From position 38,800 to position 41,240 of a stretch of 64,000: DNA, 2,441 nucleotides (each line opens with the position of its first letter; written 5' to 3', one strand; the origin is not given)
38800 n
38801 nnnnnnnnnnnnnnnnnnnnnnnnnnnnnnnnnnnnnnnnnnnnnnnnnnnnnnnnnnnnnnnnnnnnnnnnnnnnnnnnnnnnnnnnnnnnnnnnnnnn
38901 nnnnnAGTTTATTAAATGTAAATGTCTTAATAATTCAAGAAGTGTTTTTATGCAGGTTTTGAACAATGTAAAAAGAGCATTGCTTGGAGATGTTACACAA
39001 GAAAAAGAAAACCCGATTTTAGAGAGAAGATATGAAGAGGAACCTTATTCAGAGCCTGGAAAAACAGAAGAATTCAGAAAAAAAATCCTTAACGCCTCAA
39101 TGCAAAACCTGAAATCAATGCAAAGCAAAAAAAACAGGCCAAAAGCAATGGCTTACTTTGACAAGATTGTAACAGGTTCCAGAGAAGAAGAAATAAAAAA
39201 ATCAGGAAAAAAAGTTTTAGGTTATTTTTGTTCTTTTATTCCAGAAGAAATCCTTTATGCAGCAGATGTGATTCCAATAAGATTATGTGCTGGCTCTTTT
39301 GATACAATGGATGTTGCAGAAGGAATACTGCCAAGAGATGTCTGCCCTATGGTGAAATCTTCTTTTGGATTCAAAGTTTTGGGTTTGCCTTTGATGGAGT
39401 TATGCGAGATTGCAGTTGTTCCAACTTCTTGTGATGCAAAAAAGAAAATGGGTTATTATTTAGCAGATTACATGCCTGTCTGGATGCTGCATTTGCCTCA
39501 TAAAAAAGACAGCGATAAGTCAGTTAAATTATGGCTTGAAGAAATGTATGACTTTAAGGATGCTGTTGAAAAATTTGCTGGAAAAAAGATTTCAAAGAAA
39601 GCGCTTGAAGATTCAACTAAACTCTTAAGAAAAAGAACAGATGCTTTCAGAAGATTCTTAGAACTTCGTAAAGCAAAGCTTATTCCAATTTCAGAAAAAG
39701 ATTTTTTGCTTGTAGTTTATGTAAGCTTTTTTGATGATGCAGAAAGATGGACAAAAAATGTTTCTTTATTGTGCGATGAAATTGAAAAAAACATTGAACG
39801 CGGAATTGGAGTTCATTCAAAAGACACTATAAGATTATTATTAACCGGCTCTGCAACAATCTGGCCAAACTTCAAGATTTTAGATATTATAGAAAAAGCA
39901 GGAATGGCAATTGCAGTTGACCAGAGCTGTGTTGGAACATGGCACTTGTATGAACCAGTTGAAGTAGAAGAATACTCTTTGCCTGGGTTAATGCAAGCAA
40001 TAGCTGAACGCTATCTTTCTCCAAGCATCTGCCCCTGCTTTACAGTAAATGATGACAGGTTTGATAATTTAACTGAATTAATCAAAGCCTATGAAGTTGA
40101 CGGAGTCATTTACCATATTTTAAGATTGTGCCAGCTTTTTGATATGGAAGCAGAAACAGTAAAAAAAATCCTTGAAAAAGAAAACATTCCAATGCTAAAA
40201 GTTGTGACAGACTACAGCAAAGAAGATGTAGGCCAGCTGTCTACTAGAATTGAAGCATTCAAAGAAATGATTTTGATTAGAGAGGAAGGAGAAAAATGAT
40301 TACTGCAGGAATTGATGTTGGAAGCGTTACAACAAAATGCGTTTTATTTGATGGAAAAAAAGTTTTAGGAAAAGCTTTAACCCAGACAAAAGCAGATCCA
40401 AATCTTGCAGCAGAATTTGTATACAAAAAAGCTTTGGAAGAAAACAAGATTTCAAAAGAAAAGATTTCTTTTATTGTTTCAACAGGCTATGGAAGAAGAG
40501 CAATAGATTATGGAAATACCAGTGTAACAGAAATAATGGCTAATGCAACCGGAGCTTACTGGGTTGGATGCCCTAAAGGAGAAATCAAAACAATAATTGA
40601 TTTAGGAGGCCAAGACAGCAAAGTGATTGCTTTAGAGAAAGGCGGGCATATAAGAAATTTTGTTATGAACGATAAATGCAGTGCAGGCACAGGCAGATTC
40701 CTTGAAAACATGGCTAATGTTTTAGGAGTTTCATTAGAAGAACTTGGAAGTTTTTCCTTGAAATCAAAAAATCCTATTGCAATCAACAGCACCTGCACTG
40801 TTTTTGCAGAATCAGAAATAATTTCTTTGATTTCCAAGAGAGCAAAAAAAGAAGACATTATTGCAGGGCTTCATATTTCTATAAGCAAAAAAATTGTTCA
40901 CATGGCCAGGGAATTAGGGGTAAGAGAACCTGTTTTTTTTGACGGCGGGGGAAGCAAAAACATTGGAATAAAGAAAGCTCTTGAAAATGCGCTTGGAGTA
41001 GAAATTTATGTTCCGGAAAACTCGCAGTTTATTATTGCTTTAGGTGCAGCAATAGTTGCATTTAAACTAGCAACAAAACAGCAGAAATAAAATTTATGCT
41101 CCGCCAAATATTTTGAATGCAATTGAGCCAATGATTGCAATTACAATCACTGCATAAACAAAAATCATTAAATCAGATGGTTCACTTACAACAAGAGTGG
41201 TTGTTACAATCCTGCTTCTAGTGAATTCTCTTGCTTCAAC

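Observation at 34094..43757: Candidate undescribed extracytoplasmic redox module with a giant Cys-rich surface protein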

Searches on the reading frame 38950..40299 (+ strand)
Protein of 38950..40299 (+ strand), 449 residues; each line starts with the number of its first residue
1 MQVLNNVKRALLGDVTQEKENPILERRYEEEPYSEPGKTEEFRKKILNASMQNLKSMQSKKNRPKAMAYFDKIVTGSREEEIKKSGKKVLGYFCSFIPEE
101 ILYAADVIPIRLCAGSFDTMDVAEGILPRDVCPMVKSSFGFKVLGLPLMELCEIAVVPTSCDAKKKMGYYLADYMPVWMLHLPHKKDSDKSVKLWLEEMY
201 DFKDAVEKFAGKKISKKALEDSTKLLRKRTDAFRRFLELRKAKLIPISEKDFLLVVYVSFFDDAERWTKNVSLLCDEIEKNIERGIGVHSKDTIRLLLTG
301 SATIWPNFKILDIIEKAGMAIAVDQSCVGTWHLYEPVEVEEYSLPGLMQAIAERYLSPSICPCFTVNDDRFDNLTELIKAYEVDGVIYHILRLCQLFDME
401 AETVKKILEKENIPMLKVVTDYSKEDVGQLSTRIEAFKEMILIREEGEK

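Call 3: search_protein_families(library=pfam, proteins=[window:38950-40299:+], max_evalue=0.01)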
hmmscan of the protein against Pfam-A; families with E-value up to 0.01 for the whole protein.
window:38950-40299:+ (449 aa): 1 family
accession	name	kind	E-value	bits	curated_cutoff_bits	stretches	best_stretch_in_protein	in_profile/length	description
PF06050.19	HGD-D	-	2.8e-99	333.4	28.4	1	94-441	1-342/342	2-hydroxyglutaryl-CoA dehydratase, D-component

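Call 4: search_protein_families(library=ncbifam, proteins=[window:38950-40299:+], max_evalue=0.01)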
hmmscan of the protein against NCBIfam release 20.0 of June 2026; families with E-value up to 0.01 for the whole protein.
window:38950-40299:+ (449 aa): 6 families
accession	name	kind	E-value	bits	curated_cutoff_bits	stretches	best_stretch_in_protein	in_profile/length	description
NF040772.1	double_cubane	equivalog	3.7e-111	371.7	350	1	78-441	11-372/372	double-cubane-cluster-containing anaerobic reductase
NF052456.1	HyiscapDhHadC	equivalog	1e-35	123.4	700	1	82-441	23-372/372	(R)-2-hydroxyisocaproyl-CoA dehydratase subunit beta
TIGR03190.1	benz_CoA_bzdN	equivalog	3.1e-26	92.1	453.8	1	77-441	18-371/377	benzoyl-CoA reductase, bzd-type, subunit N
TIGR02263.1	benz_CoA_red_C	equivalog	4.7e-17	62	421.15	1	69-430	12-366/380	benzoyl-CoA reductase subunit C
TIGR03191.1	benz_CoA_bzdO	equivalog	7.2e-10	38.7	448.6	1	188-319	153-284/430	benzoyl-CoA reductase, bzd-type, subunit O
NF052455.1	HyiscapDhHadB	equivalog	4.3e-07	28.9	750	1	176-439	131-392/398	(R)-2-hydroxyisocaproyl-CoA dehydratase subunit alpha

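Call 17: search_solved_structures(query=window:38950-40299:+, show_alignments=1)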
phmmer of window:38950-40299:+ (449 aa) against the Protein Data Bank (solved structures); distinct sequences matched with E-value up to 0.001: 6.
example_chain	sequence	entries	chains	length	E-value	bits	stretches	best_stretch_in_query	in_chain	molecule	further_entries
7yyl_C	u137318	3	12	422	1.7e-87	297.4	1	59-441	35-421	Dehydratase family protein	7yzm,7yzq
6eno_A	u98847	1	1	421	2.4e-87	297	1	59-441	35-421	Dehydratase family protein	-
8s02_B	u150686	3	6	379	8.4e-24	87.6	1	76-441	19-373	BzdN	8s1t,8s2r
3o3m_B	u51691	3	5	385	1.5e-21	80.2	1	83-443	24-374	beta subunit 2-hydroxyacyl-CoA dehydratase | beta-subunit 2-hydroxyacyl-CoA dehydratase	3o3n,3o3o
9g87_B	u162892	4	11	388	3.3e-14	56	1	84-442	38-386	3-methylbenzoyl-CoA reductase gamma subunit MbdN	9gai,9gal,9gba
8s02_A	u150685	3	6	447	5e-08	35.6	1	183-319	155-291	BzdO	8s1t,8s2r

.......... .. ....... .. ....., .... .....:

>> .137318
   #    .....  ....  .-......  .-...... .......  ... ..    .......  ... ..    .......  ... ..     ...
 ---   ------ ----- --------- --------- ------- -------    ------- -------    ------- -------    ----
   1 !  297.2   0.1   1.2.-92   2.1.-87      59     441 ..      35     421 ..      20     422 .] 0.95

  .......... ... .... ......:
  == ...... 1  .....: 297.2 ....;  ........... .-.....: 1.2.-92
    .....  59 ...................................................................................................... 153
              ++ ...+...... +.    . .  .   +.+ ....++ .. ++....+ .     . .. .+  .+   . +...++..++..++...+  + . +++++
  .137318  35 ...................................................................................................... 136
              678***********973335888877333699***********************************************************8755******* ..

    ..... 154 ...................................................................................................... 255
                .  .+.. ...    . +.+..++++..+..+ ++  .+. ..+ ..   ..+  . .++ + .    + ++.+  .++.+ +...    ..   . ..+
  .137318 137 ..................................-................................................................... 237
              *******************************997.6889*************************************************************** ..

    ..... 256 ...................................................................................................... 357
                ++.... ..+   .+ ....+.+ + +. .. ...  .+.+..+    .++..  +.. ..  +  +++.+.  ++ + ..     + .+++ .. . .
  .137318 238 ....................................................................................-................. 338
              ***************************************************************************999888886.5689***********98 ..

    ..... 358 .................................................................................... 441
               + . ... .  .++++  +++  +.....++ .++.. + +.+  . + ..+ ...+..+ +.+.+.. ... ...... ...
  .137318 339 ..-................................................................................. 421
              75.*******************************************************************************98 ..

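Call 49: find_related_loci(query=window:38950-40299:+, collection=metagenome_contigs, flank=8000)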
Query window:38950-40299:+ (449 aa) in metagenome_contigs; peptide patterns used: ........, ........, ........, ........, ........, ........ (x = any residue, [..] = any of these).
298 stretches matched a pattern; 1 encode a relative of the query (tblastn E <= 1e-3); 1 distinct loci.
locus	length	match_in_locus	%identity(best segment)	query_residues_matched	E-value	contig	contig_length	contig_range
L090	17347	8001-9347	69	1-449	0e+0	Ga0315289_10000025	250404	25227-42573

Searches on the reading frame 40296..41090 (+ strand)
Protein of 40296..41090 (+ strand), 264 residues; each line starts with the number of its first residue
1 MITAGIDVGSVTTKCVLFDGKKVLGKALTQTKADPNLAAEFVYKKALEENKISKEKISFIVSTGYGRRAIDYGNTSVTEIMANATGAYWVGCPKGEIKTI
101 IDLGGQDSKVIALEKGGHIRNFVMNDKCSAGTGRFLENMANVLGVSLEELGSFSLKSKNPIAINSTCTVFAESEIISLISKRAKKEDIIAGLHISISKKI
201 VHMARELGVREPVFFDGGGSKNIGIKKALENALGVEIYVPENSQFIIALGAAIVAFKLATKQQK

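Call 3: search_protein_families(library=pfam, proteins=[window:40296-41090:+], max_evalue=0.01)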
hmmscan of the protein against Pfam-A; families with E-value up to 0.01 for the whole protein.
window:40296-41090:+ (264 aa): 3 families
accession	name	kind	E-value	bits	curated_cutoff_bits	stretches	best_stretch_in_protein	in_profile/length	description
PF01869.26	BcrAD_BadFG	-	3.5e-57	194.4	31.5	1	5-255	2-271/271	BadF/BadG/BcrA/BcrD ATPase family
PF02782.22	FGGY_C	-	0.0004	20.6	27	1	210-257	150-196/198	FGGY family of carbohydrate kinases, C-terminal domain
PF06723.19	MreB_Mbl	-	0.009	15.3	27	0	210-259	274-323/327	MreB/Mbl protein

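Call 4: search_protein_families(library=ncbifam, proteins=[window:40296-41090:+], max_evalue=0.01)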
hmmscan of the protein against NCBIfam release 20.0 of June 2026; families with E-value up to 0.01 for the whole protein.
window:40296-41090:+ (264 aa): 8 families
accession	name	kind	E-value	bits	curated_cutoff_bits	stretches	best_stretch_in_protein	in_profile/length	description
TIGR00241.1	CoA_E_activ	domain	4.1e-78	262.3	125.4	1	2-254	1-248/248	acyl-CoA dehydratase activase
TIGR03286.1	methan_mark_15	hypoth_equivalog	9.1e-48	163.2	455.75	1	2-255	145-401/404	methanogenesis marker 15 protein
TIGR03192.1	benz_CoA_bzdQ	equivalog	1.5e-47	162.5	380.2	1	1-262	32-293/293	benzoyl-CoA reductase, bzd-type, subunit Q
TIGR02259.1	benz_CoA_red_A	equivalog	2e-43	148.8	578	2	58-252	231-429/432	benzoyl-CoA reductase subunit A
TIGR02261.1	benz_CoA_red_D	equivalog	1.5e-34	119.4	312.85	1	2-252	2-259/262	benzoyl-CoA reductase subunit D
NF009842.0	PRK13317.1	equivalog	1e-05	25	234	0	2-87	3-84/277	type II pantothenate kinase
TIGR01312.1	XylB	equivalog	0.00031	19.4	380.25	1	191-261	371-441/481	xylulokinase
NF011660.0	PRK15080.1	equivalog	0.0077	15.5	182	0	200-254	219-272/277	ethanolamine utilization protein EutJ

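Call 19: search_solved_structures(query=window:40296-41090:+)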
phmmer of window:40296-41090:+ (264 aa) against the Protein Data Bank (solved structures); distinct sequences matched with E-value up to 0.001: 5.
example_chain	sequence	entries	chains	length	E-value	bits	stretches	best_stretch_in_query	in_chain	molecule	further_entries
9gai_D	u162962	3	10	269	2.4e-63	217.4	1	3-257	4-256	3-methylbenzoyl-CoA reductase alpha subunit MbdQ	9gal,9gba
1hux_A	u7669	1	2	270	1.4e-59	205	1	2-261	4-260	ACTIVATOR OF (R)-2-HYDROXYGLUTARYL-COA DEHYDRATASE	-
4eht_A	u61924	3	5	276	8.6e-59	202.5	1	1-264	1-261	Activator of 2-hydroxyisocaproyl-CoA dehydratase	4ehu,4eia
7yyl_E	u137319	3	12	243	2.1e-43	152.1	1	4-255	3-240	Putative CoA-substrate-specific enzyme activase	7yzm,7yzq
9gai_C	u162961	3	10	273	9.5e-38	133.6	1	2-256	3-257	3-methylbenzoyl-CoA reductase delta subunit MbdP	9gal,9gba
